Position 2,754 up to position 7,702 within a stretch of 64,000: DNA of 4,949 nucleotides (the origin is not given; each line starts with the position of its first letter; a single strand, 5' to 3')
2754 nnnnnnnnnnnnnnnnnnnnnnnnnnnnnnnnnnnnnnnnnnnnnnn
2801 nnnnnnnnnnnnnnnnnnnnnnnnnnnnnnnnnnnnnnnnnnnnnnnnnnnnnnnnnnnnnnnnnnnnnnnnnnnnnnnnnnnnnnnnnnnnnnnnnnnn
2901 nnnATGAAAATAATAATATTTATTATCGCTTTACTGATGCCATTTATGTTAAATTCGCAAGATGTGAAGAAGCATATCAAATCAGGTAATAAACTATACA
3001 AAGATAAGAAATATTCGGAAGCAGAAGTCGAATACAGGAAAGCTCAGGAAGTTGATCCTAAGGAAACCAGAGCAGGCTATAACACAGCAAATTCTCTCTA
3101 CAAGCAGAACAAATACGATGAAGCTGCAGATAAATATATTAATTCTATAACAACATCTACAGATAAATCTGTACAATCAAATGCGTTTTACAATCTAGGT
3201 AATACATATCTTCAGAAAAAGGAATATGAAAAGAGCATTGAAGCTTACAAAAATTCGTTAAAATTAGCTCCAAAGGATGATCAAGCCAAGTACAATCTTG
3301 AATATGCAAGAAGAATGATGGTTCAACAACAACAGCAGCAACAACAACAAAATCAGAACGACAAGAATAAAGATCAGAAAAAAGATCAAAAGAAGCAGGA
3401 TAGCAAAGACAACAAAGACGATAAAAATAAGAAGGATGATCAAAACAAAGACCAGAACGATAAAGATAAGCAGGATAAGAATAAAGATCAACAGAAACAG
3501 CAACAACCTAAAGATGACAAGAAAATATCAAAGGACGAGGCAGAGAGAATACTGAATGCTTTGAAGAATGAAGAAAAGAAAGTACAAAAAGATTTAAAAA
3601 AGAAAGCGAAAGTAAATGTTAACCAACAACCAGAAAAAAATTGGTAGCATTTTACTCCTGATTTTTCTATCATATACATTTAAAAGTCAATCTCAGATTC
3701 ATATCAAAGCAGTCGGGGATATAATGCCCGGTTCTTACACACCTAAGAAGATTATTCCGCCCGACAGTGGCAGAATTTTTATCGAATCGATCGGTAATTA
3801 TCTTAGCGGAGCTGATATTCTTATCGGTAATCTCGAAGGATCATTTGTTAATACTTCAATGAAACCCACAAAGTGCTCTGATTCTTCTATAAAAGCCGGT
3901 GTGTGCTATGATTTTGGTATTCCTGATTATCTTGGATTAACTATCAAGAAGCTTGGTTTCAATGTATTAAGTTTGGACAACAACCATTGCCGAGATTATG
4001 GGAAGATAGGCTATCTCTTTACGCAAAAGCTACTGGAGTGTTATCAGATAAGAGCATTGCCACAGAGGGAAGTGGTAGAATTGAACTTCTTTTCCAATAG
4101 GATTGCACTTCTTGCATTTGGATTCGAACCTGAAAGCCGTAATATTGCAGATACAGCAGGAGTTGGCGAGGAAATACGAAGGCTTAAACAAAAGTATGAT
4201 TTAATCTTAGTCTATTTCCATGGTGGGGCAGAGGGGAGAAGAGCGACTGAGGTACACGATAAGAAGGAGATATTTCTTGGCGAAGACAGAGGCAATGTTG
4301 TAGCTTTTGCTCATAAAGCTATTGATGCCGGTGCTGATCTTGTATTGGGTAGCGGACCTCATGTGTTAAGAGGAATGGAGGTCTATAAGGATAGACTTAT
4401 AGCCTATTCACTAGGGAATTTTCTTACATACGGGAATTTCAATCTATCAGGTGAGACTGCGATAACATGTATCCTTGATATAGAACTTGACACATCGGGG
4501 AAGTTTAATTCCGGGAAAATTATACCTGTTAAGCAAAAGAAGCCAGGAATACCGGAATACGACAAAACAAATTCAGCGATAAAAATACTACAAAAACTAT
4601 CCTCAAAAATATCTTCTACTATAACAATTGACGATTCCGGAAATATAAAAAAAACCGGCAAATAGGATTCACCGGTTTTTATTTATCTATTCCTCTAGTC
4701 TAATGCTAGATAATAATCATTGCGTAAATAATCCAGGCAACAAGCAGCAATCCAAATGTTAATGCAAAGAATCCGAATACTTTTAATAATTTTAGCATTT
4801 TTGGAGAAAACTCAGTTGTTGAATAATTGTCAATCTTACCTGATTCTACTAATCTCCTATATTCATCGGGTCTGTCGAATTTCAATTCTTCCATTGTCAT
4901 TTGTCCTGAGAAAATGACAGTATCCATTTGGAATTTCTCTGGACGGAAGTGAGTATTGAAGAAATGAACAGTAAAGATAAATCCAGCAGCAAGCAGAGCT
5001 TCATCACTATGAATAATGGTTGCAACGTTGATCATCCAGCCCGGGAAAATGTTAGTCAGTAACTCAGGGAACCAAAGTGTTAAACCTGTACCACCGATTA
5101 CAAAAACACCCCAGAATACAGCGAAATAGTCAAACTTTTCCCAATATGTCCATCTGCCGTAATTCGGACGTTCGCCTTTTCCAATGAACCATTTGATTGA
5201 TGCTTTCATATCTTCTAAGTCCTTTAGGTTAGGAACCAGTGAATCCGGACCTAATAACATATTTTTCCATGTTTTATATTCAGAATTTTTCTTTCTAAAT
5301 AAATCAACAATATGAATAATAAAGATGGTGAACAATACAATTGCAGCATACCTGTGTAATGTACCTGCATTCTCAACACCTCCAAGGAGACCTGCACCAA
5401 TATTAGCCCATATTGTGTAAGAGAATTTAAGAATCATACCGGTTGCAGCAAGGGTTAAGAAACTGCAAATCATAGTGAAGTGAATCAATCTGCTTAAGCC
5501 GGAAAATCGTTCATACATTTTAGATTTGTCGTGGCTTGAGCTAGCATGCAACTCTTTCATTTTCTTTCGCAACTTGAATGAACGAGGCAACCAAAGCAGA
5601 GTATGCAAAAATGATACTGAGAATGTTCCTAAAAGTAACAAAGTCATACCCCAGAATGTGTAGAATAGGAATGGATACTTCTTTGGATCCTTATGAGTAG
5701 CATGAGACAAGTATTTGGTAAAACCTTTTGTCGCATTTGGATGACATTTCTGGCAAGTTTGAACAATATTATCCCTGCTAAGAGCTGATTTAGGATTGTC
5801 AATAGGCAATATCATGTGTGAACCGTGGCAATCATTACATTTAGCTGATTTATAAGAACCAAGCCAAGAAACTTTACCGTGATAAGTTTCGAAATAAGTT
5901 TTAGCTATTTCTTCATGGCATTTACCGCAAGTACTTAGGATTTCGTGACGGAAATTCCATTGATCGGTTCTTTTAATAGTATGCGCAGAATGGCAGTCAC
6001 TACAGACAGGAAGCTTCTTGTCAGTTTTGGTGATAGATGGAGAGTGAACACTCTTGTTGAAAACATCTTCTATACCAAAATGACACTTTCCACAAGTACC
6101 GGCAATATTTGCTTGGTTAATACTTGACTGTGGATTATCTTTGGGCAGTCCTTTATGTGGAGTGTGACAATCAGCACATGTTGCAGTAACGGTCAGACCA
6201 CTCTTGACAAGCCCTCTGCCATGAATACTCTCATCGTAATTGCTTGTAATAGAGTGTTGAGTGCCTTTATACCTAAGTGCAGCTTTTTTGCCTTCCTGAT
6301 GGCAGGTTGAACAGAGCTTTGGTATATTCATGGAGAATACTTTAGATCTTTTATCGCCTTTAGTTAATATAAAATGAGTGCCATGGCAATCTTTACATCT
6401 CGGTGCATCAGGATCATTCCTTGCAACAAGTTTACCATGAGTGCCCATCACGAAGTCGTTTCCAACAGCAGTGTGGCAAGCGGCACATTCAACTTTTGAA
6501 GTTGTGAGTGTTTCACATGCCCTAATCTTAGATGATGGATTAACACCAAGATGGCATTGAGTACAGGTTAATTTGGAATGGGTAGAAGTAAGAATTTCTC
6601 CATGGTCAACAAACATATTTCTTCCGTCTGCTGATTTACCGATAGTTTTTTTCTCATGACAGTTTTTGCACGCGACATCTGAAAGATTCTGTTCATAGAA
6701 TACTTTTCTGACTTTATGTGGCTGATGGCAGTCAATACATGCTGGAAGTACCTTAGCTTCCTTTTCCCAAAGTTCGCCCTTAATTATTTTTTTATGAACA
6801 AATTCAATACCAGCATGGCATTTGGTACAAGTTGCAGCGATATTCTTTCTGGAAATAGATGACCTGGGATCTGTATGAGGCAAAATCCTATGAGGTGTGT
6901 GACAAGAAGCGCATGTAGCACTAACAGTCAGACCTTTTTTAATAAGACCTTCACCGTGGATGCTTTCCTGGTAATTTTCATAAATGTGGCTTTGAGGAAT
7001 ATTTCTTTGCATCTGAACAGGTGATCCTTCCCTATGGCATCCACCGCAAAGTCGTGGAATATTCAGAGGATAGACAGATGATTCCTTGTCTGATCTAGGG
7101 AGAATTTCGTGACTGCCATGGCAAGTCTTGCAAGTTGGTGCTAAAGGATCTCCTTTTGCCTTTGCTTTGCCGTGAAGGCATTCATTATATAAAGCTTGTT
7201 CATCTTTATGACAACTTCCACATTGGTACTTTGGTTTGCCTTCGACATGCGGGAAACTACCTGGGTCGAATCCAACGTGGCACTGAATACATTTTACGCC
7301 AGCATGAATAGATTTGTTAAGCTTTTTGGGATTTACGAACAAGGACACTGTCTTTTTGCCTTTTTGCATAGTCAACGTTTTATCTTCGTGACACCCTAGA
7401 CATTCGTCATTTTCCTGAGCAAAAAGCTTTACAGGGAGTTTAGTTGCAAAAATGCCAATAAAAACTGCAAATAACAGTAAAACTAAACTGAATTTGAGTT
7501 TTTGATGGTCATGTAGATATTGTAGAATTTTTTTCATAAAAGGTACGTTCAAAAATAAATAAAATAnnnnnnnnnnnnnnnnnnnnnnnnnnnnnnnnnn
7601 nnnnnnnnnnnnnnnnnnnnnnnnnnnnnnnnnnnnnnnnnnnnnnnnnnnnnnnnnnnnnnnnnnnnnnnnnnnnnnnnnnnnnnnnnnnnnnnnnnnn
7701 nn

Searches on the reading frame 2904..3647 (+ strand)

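Call 22: search_protein_families(library=pfam, proteins=[window:2904-3647:+], max_evalue=0.001)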
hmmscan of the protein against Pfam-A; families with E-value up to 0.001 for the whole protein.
window:2904-3647:+ (247 aa): 13 families
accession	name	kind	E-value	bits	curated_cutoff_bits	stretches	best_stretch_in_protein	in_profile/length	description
PF00515.34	TPR_1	-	1.9e-16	59.6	27.8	1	93-125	2-34/34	Tetratricopeptide repeat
PF07719.23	TPR_2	-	4.3e-16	58.1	27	1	93-125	2-34/34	Tetratricopeptide repeat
PF13414.12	TPR_11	-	1.9e-09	37.5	26.8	1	99-132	1-34/42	TPR repeat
PF13432.12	TPR_16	-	2.3e-09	38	32.7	1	28-80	4-55/65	Tetratricopeptide repeat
PF13181.12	TPR_8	-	7.9e-09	35.4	25.7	1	94-125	3-34/34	Tetratricopeptide repeat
PF13176.12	TPR_7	-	8.4e-08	32.2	27.9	0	94-125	1-32/36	Tetratricopeptide repeat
PF14559.12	TPR_19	-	1.6e-06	28.8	25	0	31-75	1-45/68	Tetratricopeptide repeat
PF13424.12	TPR_12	-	3.4e-06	27.6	30.1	1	60-123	8-76/77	Tetratricopeptide repeat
PF23914.1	TPR_CcmH_CycH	-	8.9e-05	22.8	42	1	93-152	51-108/158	Cytochrome c-type biogenesis protein H TPR domain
PF12895.13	ANAPC3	-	0.00019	22.1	27.2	0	30-76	32-77/82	Anaphase-promoting complex, cyclosome, subunit 3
PF13431.12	TPR_17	-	0.00023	21.6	24.4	0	92-112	13-33/34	Tetratricopeptide repeat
PF24575.1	TPR_Slam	-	0.00052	20.8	35.2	0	31-77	57-103/104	Surface lipoprotein assembly modifier, N-terminal TPR repeats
PF13428.12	TPR_14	-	0.00069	20.5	23.5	0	94-131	3-40/44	Tetratricopeptide repeat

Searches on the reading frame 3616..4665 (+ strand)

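Call 22: search_protein_families(library=pfam, proteins=[window:3616-4665:+], max_evalue=0.001)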
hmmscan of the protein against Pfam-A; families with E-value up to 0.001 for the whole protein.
window:3616-4665:+ (349 aa): 1 family
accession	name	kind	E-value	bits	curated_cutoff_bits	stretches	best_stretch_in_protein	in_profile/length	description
PF09587.15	PGA_cap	-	2e-35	122.9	27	1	30-270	2-252/255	Bacterial capsule synthesis protein PGA_cap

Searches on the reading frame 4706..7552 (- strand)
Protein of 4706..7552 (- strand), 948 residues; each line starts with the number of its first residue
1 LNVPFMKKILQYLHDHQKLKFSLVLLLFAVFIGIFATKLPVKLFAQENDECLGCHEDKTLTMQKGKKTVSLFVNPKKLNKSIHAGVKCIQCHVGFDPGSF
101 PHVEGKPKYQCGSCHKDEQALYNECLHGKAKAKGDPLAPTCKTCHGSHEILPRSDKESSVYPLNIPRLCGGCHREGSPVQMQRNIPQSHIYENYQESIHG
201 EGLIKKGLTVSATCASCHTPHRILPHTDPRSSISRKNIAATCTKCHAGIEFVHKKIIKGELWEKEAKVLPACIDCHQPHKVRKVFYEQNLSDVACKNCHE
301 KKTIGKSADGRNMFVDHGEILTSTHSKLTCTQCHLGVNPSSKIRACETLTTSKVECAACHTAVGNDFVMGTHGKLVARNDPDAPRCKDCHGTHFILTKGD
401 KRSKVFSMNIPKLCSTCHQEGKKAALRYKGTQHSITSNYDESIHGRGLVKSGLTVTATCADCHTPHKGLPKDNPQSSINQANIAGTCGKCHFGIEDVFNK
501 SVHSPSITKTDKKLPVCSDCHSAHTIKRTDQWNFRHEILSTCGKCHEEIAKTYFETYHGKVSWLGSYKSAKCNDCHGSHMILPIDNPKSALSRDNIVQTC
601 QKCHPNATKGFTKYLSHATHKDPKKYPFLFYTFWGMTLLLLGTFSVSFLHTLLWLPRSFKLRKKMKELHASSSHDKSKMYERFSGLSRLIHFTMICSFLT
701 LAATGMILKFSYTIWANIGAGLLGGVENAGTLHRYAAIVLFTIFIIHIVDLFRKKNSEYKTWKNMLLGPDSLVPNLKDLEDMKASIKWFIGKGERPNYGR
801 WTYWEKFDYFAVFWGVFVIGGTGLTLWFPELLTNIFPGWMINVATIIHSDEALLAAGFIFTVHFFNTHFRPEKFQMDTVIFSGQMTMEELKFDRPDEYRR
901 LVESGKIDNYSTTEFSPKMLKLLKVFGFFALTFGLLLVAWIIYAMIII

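Call 6: search_protein_families(library=pfam, proteins=[window:4706-7552:-], max_evalue=0.01)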
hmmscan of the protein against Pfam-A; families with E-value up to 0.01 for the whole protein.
window:4706-7552:- (948 aa): 7 families
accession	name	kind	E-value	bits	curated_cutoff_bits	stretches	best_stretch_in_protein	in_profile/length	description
PF14522.11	Cytochrome_C7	-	9.5e-24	83.5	24.8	3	384-464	14-67/67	Cytochrome c7 and related cytochrome c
PF14537.11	Cytochrom_c3_2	-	1.4e-20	74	25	3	457-547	7-79/79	Cytochrome c3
PF09699.15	Paired_CXXCH_1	-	4.5e-17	61.9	20.6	2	458-491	8-36/41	Doubled CXXCH motif (Paired_CXXCH_1)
PF03264.19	Cytochrom_NNT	-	8.2e-12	45.6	24.1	0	189-225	47-79/174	NapC/NirT cytochrome c family, N-terminal region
PF02085.21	Cytochrom_CIII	-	3.7e-09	37.3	22.9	0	72-173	17-101/101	Class III cytochrome C family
PF01292.26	Ni_hydr_CYTB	-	1.6e-08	35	30.1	1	618-766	29-177/179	Prokaryotic cytochrome b561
PF22795.1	DUF4796_N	-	0.00076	19.7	27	0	404-420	12-28/29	DUF4796 N-terminal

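Call 7: search_protein_families(library=ncbifam, proteins=[window:4706-7552:-], max_evalue=0.01)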
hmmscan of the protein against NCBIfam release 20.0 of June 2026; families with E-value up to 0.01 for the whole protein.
window:4706-7552:- (948 aa): 11 families
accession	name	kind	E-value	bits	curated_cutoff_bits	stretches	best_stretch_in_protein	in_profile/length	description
TIGR03508.1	decahem_SO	subfamily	1e-20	74.3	192.2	3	110-302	4-177/258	DmsE family decaheme c-type cytochrome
NF041028.1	decahem_GSU2203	exception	6.9e-13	48.5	325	3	189-369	45-216/317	GSU2203 family decaheme c-type cytochrome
TIGR01583.1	formate-DH-gamm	equivalog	2.4e-12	47.3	115.85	1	681-902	3-202/204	formate dehydrogenase subunit gamma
TIGR02161.1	napC_nirT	subfamily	2.3e-11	43.9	310.6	0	409-468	43-87/185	periplasmic nitrate (or nitrite) reductase c-type cytochrome, NapC/NirT family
NF007906.0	PRK10617.1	equivalog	6.3e-10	39.2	349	0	188-226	65-99/200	cytochrome c-type protein NapC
TIGR04257.1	nanowire_3heme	domain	1.4e-08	34.8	40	1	384-423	24-62/75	c(7)-type cytochrome triheme domain-containing protein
TIGR03146.1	cyt_nit_nrfB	equivalog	1.2e-07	32.1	166.6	0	271-300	86-117/145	cytochrome c nitrite reductase pentaheme subunit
NF008659.0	PRK11659.1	equivalog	2.4e-07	30.6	184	1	212-300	47-143/188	cytochrome c nitrite reductase pentaheme subunit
NF007924.0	PRK10639.1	equivalog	9.4e-05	22.3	341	1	676-869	3-173/211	formate dehydrogenase cytochrome b556 subunit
TIGR03153.1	cytochr_NrfH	equivalog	0.00013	22.1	134.2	0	407-549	24-136/138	cytochrome c nitrite reductase small subunit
NF007558.0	PRK10179.1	equivalog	0.0099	15.6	339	0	676-859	3-166/217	formate dehydrogenase-N subunit gamma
